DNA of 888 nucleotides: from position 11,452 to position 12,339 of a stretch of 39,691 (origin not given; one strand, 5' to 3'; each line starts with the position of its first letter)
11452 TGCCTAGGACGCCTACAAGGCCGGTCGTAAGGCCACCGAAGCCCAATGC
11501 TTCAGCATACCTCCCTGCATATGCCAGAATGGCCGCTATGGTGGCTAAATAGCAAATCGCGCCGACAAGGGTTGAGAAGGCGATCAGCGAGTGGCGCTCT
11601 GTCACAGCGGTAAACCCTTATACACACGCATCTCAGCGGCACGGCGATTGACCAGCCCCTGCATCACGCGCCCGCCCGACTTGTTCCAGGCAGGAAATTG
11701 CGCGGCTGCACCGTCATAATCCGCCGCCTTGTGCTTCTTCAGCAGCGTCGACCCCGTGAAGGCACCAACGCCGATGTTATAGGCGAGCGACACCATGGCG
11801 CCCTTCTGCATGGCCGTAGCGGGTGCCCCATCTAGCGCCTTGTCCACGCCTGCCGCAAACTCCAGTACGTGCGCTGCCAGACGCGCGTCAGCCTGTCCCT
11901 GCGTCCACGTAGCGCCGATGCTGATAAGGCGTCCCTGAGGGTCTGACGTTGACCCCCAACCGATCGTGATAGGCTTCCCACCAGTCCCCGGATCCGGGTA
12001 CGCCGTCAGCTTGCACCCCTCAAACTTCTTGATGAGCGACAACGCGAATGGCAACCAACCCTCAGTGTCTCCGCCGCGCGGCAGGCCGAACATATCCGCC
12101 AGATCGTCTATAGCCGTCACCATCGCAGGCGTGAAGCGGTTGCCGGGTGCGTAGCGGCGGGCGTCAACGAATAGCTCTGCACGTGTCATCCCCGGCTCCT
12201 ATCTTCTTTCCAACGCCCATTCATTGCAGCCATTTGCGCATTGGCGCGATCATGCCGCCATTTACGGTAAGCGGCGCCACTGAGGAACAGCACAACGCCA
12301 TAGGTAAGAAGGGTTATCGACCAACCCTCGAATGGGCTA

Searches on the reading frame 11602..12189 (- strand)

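Call 45: search_protein_families(library=pfam, proteins=[window:11602-12189:-], max_evalue=0.01)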
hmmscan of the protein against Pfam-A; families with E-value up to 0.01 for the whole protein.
window:11602-12189:- (195 aa): 1 family
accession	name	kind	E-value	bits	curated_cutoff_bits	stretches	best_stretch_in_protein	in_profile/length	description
PF00959.24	Phage_lysozyme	-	2.5e-37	128.4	22.3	1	54-186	1-125/125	Phage lysozyme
